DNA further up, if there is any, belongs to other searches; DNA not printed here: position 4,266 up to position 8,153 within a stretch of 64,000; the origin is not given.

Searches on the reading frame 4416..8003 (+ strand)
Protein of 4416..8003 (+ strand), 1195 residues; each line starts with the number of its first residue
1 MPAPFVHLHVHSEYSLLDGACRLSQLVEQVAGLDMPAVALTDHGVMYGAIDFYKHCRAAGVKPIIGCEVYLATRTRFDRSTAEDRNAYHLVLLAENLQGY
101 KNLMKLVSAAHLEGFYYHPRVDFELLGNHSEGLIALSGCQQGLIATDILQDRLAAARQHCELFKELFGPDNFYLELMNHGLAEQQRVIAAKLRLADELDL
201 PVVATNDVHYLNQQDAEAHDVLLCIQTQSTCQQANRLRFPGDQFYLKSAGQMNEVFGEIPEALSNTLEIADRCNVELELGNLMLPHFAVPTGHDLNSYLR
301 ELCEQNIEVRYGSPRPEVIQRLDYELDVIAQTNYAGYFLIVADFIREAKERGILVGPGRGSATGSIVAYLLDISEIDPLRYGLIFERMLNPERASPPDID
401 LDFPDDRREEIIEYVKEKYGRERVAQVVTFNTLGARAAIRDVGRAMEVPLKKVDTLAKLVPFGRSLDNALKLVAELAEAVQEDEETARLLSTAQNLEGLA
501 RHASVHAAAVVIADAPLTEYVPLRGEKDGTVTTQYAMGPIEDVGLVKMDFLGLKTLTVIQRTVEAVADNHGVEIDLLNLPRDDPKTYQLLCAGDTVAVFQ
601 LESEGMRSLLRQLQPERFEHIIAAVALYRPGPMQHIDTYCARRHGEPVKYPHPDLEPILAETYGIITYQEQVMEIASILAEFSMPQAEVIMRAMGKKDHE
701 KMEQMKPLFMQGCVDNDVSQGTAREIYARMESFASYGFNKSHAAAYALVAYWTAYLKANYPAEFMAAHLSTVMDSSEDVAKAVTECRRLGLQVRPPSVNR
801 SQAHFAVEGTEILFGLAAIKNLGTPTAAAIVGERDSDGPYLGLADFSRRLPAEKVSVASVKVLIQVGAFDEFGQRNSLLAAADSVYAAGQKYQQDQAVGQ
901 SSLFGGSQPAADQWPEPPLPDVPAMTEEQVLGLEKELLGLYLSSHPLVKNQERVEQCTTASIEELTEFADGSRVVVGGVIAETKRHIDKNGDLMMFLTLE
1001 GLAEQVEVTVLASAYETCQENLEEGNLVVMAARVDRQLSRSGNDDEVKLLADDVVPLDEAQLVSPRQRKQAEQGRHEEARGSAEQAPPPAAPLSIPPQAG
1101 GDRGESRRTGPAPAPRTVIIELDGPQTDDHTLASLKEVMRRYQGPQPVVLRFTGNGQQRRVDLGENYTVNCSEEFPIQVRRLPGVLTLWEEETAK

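Call 74: find_encoding_contigs(protein=window:4416-8003:+, flank=10000, max_places=1)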
Protein window:4416-8003:+ (1195 aa): 1 contig read that carries it; 1 place shown.
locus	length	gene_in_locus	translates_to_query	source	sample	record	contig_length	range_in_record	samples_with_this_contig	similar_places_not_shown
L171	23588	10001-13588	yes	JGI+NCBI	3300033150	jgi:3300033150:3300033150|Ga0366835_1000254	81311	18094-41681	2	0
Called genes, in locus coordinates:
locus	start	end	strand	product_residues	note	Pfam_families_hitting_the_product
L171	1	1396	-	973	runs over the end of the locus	PF03699:UPF0182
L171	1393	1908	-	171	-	PF02577:BFN_dom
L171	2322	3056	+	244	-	PF04471:Mrr_cat, PF22722:NA-iREase1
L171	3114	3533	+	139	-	-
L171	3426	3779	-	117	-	-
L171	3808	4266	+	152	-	PF00072:Response_reg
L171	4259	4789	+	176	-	-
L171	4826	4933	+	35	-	-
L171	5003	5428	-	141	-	-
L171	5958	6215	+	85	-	PF12802:MarR_2 (weak)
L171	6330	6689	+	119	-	PF15919:HicB_lk_antitox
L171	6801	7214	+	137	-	-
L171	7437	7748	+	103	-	-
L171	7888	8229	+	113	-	-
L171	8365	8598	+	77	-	-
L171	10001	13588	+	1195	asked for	PF02811:PHP, PF07733:DNA_pol3_alpha, PF17657:DNA_pol3_finger, PF14579:HHH_6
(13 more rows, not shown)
